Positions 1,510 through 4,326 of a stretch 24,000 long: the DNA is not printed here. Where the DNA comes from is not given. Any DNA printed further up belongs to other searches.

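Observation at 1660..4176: One polypeptide carrying a complete C5-cytosine MTase and an N6-adenine MTase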

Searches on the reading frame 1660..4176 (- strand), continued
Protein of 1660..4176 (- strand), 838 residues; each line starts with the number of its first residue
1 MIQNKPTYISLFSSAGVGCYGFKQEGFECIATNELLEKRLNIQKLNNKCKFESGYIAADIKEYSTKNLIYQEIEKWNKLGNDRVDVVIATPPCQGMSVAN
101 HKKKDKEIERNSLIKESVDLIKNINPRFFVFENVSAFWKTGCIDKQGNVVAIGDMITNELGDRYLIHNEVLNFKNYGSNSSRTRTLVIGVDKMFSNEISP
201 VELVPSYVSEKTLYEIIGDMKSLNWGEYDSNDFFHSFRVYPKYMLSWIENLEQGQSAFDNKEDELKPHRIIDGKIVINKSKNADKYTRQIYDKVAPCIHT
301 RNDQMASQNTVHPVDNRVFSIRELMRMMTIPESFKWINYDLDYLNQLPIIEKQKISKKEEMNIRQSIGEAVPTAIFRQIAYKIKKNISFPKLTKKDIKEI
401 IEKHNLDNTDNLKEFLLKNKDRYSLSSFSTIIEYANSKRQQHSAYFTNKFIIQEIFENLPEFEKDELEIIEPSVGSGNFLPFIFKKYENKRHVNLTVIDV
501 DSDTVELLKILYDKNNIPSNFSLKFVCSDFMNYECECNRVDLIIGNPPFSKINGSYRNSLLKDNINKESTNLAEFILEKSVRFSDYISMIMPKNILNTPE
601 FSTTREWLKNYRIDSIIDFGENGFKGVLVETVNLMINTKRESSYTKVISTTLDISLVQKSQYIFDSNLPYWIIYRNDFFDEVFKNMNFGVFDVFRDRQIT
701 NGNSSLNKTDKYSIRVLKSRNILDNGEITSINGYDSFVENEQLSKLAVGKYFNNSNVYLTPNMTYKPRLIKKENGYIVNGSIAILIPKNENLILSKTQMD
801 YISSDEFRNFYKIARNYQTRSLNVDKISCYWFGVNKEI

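Call 36: search_protein_families(library=padloc, proteins=[window:1660-4176:-], max_evalue=0.01)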
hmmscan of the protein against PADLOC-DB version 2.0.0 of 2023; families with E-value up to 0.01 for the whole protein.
window:1660-4176:- (838 aa): 39 families (the best 25 are shown)
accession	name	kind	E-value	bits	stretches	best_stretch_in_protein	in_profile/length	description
PDLC03277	MTase_II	-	0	1082.6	1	5-835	6-819/823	Type II methyltransferase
PDLC03370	MTase_II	-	1.4e-181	601.7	1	5-385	4-381/387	Type II methyltransferase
PDLC03382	MTase_II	-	2.2e-151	502.9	1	393-836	3-444/445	Type II methyltransferase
PDLC03378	MTase_II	-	1.5e-46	157.3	1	5-389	2-332/344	Type II methyltransferase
PDLC03234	MTase_II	-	8.8e-45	151.6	2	3-230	2-212/375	Type II methyltransferase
PDLC03384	MTase_II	-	6.1e-42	141.8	1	8-384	6-376/377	Type II methyltransferase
PDLC00033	DruM2|DruM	-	2.7e-40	136.8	1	5-387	21-364/368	DNA cytosine methylase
PDLC03237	MTase_II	-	4.2e-36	122.3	1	6-204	794-982/1036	Type II methyltransferase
PDLC03326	MTase_II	-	3.4e-34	116.7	1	4-341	3-350/412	Type II methyltransferase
PDLC03272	MTase_II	-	2.2e-28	97.5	1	3-390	72-393/407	Type II methyltransferase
PDLC00030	DruM2|DruM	-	4.5e-28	96.5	1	3-394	3-371/380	DNA cytosine methylase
PDLC03355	MTase_II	-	6.1e-26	89.4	1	4-336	3-335/377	Type II methyltransferase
PDLC02649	DrmMII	-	1.8e-21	74.6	1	42-230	74-257/422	DrmMII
PDLC02650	DrmMII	-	2.5e-21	74.1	2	7-137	10-136/435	DrmMII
PDLC00026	DruM2|DruM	-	3.7e-20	70.8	1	4-336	3-287/336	DNA cytosine methylase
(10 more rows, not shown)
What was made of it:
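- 1660..4176 (-): Fused bifunctional DNA methyltransferase gene (838 aa), an M.HpyAV-type protein. GenBank MCK3655138.1, 'DNA methyltransferase [Pasteurellaceae bacterium Macca]'. Full-length hit of 1082 bits to an 823-position PADLOC MTase_II profile (call 36).
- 3022..4176 (-): N-terminal C5-cytosine MTase domain (residues 1-385). Motifs I-X are in canonical order, and the target-recognition region lies between motifs VIII and IX (about residues 191-315). A 387-position MTase_II profile aligns to residues 5-385, E 1.4e-181 (call 36).
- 1669..3000 (-): C-terminal gamma-class N6-adenine DNA MTase module (residues 393-836): helical N-terminal part, motif I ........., motif IV GNPPF, and a C-terminal target-recognition domain. 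A 445-position MTase_II profile aligns to residues 393-836, E 2.2e-151 (call 36).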

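Call 66: list_cluster_members(proteins=[P0001, P0121, P0188])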
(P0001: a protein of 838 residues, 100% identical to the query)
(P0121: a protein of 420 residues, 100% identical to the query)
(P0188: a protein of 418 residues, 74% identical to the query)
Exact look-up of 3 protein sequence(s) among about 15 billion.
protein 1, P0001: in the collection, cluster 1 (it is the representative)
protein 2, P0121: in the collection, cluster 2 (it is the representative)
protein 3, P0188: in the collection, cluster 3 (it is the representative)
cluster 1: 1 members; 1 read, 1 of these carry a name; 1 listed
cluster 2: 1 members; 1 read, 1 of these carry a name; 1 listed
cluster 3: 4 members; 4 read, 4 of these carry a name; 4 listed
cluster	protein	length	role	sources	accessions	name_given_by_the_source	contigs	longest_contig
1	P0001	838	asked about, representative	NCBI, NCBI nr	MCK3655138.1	DNA methyltransferase [Pasteurellaceae bacterium Macca]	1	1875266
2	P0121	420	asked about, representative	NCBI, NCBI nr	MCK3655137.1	restriction endonuclease [Pasteurellaceae bacterium Macca]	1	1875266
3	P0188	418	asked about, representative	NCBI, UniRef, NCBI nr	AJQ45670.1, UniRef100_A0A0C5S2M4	restriction endonuclease Hin4II [Ureaplasma diversum] | Restriction endonuclease Hin4II n=2 Tax=Ureaplasma diversum TaxID=42094 ...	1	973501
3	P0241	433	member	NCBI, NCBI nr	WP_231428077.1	restriction endonuclease [Ureaplasma diversum]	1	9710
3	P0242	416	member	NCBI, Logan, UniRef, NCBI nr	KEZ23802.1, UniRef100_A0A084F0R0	Type II restriction modification system endonuclease [Ureaplasma diversum NCTC 246] | Type II restriction modification system endonuclease n=2 Tax=Ureaplasma diversum ...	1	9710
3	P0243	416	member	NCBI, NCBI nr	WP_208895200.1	restriction endonuclease [Ureaplasma diversum]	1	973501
